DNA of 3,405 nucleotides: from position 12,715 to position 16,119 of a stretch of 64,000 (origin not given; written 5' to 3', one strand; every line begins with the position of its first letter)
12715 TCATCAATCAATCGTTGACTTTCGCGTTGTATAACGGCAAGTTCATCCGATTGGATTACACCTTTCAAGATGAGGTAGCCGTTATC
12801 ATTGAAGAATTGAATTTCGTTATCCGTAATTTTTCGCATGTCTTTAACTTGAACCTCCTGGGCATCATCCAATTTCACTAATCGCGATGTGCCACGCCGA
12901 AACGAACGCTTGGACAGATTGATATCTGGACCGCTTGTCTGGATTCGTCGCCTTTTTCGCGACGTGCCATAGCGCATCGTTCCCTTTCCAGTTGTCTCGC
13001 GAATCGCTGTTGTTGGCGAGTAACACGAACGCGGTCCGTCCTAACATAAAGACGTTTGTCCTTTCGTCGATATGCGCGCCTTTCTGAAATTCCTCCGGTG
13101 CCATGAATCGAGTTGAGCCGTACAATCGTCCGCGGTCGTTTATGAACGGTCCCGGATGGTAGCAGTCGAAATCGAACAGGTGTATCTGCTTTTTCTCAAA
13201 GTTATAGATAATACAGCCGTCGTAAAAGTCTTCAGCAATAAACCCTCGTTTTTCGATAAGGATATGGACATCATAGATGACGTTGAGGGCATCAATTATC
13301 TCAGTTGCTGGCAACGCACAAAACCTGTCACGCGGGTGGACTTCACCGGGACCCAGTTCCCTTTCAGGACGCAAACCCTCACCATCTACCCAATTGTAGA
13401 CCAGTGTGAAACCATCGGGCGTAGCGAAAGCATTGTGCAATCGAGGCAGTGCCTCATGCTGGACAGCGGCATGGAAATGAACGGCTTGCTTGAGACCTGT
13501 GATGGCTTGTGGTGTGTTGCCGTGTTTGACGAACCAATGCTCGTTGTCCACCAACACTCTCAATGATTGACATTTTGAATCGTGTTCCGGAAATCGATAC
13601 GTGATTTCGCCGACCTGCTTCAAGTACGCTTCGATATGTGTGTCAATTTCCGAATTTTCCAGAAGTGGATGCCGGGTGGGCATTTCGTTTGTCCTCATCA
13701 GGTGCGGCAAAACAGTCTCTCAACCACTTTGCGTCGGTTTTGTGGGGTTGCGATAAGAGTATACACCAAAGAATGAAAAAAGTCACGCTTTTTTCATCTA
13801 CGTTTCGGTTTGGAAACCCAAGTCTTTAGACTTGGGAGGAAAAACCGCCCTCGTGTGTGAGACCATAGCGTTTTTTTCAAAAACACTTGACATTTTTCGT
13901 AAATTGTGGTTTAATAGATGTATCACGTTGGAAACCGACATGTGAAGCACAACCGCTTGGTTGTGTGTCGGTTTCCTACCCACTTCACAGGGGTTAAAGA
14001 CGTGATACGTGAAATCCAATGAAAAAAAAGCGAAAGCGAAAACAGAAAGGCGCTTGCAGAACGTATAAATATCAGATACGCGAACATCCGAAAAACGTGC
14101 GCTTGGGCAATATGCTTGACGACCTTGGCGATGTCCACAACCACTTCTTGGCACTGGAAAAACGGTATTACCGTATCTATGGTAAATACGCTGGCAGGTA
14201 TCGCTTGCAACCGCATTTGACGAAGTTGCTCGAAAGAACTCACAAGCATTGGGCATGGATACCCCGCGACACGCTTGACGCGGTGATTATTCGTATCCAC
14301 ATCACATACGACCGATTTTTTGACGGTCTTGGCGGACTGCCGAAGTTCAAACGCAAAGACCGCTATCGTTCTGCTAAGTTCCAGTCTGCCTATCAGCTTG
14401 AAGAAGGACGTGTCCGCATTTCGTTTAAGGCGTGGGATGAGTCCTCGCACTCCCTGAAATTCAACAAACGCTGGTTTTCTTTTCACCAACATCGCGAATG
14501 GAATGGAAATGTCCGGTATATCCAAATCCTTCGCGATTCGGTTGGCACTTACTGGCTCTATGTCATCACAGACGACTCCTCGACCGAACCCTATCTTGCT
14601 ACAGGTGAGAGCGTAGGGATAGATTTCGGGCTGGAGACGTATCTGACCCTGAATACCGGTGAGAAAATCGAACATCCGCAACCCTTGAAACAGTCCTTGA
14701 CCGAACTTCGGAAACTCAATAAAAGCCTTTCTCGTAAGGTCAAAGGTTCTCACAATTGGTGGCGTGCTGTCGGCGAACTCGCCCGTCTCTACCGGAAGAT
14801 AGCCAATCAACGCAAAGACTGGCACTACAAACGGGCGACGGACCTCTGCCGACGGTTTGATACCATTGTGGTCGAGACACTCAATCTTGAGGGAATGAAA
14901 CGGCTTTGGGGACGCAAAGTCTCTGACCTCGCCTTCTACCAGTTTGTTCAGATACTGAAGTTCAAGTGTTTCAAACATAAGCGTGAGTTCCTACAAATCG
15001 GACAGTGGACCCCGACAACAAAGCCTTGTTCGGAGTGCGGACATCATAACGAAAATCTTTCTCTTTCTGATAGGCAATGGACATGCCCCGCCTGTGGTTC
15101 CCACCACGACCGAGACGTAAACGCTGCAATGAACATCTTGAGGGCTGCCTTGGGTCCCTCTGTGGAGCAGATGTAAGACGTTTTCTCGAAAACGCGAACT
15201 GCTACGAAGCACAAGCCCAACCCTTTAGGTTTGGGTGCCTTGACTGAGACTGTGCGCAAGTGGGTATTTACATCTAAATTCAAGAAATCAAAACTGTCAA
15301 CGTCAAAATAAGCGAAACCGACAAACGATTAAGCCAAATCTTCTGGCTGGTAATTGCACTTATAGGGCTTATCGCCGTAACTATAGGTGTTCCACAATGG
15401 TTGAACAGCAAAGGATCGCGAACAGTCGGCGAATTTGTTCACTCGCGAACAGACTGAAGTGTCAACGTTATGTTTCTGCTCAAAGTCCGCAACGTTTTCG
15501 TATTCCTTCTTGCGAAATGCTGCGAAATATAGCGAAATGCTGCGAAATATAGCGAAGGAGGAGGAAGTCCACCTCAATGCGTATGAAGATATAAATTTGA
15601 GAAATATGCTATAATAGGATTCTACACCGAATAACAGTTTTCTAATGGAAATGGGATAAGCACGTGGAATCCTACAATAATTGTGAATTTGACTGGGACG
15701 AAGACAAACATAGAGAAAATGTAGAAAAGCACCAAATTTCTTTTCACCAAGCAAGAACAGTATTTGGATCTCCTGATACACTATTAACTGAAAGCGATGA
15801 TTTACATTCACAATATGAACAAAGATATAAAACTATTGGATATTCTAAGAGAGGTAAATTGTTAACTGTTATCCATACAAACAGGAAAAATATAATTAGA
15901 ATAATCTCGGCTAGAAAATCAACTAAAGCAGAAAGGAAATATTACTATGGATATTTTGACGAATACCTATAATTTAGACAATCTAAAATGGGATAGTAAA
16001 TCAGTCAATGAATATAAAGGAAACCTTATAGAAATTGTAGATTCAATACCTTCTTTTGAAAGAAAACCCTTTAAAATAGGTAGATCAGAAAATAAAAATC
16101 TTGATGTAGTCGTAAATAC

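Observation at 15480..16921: BrnT toxin paired with a DUF932 phage/plasmid protein instead of BrnA, in an AT-rich islet with a tandem 20-bp operator-like repeat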

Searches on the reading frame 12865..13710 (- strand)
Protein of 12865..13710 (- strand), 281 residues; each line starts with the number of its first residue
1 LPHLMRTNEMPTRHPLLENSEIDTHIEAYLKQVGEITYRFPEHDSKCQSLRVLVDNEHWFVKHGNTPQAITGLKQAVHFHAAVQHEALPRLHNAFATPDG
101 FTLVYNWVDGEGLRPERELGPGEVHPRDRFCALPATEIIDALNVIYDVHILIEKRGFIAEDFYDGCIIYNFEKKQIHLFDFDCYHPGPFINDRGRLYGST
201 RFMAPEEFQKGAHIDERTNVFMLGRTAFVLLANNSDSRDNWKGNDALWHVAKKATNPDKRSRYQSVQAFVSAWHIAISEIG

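Call 4: search_protein_families(library=pfam, proteins=[window:12865-13710:-], max_evalue=0.01)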
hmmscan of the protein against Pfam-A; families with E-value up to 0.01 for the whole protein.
window:12865-13710:- (281 aa): 1 family
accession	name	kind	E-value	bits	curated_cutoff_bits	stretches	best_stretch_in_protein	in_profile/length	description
PF00069.31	Pkinase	-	2.9e-05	24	31.7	1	75-238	47-198/263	Protein kinase domain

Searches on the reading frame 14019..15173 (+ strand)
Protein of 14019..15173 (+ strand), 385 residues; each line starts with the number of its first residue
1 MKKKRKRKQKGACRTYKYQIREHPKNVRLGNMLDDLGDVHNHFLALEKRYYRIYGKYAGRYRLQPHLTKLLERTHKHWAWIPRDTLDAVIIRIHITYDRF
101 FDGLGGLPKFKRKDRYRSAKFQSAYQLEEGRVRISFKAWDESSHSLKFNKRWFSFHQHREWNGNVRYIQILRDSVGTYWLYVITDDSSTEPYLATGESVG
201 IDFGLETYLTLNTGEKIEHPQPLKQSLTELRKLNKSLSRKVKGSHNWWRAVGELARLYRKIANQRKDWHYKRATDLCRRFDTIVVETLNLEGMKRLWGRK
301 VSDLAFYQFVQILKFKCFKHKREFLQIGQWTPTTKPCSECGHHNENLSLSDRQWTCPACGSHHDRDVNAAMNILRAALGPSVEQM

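Call 4: search_protein_families(library=pfam, proteins=[window:14019-15173:+], max_evalue=0.01)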
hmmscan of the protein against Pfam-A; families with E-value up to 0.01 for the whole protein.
window:14019-15173:+ (385 aa): 3 families
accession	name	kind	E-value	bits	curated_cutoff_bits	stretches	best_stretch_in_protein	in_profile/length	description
PF01385.25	OrfB_IS605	-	4.9e-25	88.5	30.5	1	190-295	10-118/120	Probable transposase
PF07282.18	Cas12f1-like_TNB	-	1.3e-20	73.7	26.3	1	306-373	1-60/60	Cas12f1-like, TNB domain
PF09723.15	Zn_ribbon_8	-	0.0058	17.1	34.4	1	337-363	8-36/41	Zinc ribbon domain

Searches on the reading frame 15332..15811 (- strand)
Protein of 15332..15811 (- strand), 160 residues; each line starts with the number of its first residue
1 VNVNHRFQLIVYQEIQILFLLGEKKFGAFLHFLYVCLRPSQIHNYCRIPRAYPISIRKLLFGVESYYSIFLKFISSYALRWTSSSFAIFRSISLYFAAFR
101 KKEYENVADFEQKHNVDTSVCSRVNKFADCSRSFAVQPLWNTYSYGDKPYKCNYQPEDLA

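Call 55: search_protein_families(library=pfam, proteins=[window:15332-15811:-], max_evalue=1)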
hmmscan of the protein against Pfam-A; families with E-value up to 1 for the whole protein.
window:15332-15811:- (160 aa): 1 family
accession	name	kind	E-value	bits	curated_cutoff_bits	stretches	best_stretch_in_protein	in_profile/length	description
PF17014.10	Mad3_BUB1_I_2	-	0.011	16.2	37.6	1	12-38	27-53/128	Putative Mad3/BUB1 like region 1 protein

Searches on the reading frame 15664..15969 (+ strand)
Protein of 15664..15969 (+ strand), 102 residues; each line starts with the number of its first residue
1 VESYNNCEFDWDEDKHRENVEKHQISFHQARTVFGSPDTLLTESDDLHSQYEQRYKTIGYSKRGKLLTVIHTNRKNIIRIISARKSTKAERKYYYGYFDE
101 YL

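Call 4: search_protein_families(library=pfam, proteins=[window:15664-15969:+], max_evalue=0.01)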
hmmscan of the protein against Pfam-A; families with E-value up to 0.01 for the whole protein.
window:15664-15969:+ (102 aa): 1 family
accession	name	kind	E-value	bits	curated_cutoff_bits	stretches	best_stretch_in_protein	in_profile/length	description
PF04365.19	BrnT_toxin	-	4.3e-25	88.3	34.5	1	11-90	1-77/77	Ribonuclease toxin, BrnT, of type II toxin-antitoxin system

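Call 5: search_protein_families(library=ncbifam, proteins=[window:15664-15969:+], max_evalue=0.1)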
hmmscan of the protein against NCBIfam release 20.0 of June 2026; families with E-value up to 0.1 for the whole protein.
window:15664-15969:+ (102 aa): 0 families

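Call 22: search_solved_structures(query=window:15664-15969:+, max_evalue=1, show_alignments=2)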
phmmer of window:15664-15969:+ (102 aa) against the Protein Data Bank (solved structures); distinct sequences matched with E-value up to 1: 1.
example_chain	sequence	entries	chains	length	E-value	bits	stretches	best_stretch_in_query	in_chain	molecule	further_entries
7vd7_A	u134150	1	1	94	9.6e-10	41.9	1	7-94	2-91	toxin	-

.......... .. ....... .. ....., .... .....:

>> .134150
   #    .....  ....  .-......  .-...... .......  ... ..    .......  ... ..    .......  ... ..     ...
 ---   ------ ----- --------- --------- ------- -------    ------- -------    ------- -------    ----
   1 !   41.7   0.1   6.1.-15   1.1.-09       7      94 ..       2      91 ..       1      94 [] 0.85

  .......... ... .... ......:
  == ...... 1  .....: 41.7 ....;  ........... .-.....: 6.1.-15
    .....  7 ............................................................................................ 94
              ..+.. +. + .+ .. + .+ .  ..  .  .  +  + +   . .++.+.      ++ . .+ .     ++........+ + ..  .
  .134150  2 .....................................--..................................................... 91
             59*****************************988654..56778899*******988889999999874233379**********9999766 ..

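Call 56: search_protein_families(library=padloc, proteins=[window:15664-15969:+], max_evalue=0.1)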
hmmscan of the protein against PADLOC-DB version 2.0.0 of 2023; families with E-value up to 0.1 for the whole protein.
window:15664-15969:+ (102 aa): 1 family
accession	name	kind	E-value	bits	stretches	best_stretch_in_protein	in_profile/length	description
PDLC04143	HEC-01A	-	0.0038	14.9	1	20-84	115-180/190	-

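Call 57: search_protein_families(library=phrogs, proteins=[window:15664-15969:+], max_evalue=0.01)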
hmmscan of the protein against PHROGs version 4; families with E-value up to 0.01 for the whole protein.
window:15664-15969:+ (102 aa): 1 family
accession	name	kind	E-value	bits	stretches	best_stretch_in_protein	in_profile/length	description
phrog_4399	-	moron, auxiliary metabolic gene and host takeover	7.3e-19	69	1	8-95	2-86/90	ribonuclease toxin of AT system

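Call 65: find_homologous_proteins(query=window:15664-15969:+, max_evalue=0.00001)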
Query window:15664-15969:+ (102 aa): 44 proteins with E <= 0.00001 among 44 candidates.
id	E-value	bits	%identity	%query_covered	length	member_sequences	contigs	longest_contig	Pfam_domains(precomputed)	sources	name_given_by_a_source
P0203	1.1e-58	213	94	100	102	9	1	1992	PF04365.20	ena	-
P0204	8.4e-45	169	82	93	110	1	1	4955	PF04365.20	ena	-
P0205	1.8e-41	158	73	98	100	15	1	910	PF04365.20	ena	-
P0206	9.0e-41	156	70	98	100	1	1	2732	PF04365.20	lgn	-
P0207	2.3e-39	151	70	98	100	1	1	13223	PF04365.20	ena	-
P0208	1.0e-38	149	70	98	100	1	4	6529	PF04365.20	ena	-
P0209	1.4e-38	149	70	97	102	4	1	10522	PF04365.20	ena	-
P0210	9.3e-38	146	68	97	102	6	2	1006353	PF04365.20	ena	-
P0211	9.8e-35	137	65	98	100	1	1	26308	PF04365.20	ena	-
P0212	1.2e-34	136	66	100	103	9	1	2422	PF04365.20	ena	-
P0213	3.2e-34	135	63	100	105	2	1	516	PF04365.20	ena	-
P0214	5.6e-33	131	62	100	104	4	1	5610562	PF04365.20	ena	-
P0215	1.2e-32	130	64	100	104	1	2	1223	PF04365.20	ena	-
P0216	2.8e-32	129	61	100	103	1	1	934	PF04365.20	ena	-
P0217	3.9e-32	128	60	97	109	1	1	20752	PF04365.20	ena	-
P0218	4.4e-32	128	62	100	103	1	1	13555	PF04365.20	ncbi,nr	ncbi:BrnT family toxin, partial [Candidatus Poribacteria bacterium]|nr:BrnT family toxin [Candidatus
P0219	9.9e-32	127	63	96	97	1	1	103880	PF04365.20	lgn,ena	-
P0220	2.9e-31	125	60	100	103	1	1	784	PF04365.20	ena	-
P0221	4.7e-31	125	61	100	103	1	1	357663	PF04365.20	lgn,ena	-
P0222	4.8e-31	125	62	100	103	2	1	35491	PF04365.20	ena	-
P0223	2.0e-30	123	61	96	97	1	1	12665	PF04365.20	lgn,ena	-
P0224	2.5e-30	122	65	92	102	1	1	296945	PF04365.20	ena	-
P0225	5.8e-30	121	59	94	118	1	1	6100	PF04365.20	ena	-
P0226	8.3e-30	121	59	98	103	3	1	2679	PF04365.20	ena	-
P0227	2.9e-29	119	60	92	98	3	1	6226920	PF04365.20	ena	-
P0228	1.8e-26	110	61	85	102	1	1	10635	PF04365.20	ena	-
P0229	5.9e-25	105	63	84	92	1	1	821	PF04365.20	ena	-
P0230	1.7e-24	104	57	92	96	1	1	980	PF04365.20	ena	-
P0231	5.9e-22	96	57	87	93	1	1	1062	PF04365.20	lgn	-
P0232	1.4e-18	85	53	86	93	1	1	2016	PF04365.20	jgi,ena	-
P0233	4.3e-18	83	51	90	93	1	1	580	PF04365.20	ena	-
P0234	2.7e-17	81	54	89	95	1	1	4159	PF04365.20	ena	-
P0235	2.7e-17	81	54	89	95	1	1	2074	PF04365.20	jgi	-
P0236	3.6e-16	77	51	85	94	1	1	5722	PF04365.20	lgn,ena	-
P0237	5.9e-16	76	50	84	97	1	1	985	PF04365.20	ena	-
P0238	1.2e-15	75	51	87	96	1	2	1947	PF04365.20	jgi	jgi:uncharacterized protein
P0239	2.5e-15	74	47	87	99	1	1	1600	PF04365.20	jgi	jgi:uncharacterized DUF497 family protein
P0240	6.7e-15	73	52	84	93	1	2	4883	PF04365.20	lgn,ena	-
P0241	7.7e-15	73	48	87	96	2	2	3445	PF04365.20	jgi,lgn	jgi:uncharacterized DUF497 family protein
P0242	2.6e-14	71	48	84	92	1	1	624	PF04365.20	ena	-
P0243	3.2e-14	71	48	84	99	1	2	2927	PF04365.20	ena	-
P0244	6.7e-11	60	49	84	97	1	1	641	PF04365.20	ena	-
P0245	7.1e-11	60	46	84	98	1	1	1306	PF04365.20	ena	-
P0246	8.5e-9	53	46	88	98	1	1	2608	PF04365.20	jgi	jgi:uncharacterized protein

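Call 66: find_encoding_contigs(protein=P0204, flank=2000, max_places=3)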
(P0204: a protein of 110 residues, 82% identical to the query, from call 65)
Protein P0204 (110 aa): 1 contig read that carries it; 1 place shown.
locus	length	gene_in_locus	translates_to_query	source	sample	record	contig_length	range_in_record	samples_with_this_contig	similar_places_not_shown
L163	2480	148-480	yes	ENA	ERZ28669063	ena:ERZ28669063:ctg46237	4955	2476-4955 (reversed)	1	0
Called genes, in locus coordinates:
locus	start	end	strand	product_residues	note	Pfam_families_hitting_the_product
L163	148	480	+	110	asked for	PF04365:BrnT_toxin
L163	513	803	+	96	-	PF01527:HTH_Tnp_1, PF13542:HTH_Tnp_ISL3, PF13518:HTH_28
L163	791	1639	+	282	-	PF13276:HTH_21, PF00665:rve, PF13683:rve_3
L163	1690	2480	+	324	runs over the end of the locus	PF06067:DUF932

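Call 67: find_encoding_contigs(protein=P0207, flank=2000, max_places=3)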
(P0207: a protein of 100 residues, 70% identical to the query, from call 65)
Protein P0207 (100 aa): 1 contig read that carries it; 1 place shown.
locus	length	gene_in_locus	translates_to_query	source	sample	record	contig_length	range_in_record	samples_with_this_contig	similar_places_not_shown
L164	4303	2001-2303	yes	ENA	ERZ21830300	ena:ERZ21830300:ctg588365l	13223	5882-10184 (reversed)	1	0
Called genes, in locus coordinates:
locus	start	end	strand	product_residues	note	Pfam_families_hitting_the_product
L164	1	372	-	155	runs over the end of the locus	-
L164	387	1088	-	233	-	-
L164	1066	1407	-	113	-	-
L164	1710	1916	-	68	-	-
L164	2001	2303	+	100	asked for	PF04365:BrnT_toxin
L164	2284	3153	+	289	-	PF06067:DUF932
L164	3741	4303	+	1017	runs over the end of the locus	PF03710:GlnE, PF03445:DUF294 (faint), PF08335:GlnD_UR_UTase, PF03710:GlnE, PF08335:GlnD_UR_UTase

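Call 68: find_encoding_contigs(protein=P0210, flank=2000, max_places=3)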
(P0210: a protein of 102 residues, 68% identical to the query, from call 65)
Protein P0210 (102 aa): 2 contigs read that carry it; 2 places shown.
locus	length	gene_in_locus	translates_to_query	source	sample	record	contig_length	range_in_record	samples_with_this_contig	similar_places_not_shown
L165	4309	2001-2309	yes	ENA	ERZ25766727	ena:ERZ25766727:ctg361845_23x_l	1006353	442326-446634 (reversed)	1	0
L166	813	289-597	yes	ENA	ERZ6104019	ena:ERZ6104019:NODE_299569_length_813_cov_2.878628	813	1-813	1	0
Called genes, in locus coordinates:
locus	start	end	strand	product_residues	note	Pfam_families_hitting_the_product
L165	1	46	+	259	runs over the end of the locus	PF00005:ABC_tran, PF13304:AAA_21 (weak)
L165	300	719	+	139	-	-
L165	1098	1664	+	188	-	-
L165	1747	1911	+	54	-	-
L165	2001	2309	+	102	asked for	PF04365:BrnT_toxin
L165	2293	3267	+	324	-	PF06067:DUF932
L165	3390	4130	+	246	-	PF07505:DUF5131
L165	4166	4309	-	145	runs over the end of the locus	-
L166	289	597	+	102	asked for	PF04365:BrnT_toxin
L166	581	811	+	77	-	?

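Call 69: find_encoding_contigs(protein=P0217, flank=2000, max_places=3)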
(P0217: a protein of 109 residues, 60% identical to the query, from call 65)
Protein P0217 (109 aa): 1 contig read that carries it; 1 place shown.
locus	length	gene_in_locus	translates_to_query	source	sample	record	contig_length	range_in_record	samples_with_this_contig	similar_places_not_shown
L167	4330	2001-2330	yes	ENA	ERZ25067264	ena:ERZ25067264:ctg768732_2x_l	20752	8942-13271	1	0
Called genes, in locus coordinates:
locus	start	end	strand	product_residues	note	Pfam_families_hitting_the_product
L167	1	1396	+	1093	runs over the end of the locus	PF18731:HEPN_Swt1 (faint), PF04465:DUF499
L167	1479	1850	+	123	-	-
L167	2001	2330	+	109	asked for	PF04365:BrnT_toxin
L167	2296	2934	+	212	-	PF06067:DUF932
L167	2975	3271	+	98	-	-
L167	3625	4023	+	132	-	-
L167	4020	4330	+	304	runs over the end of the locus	-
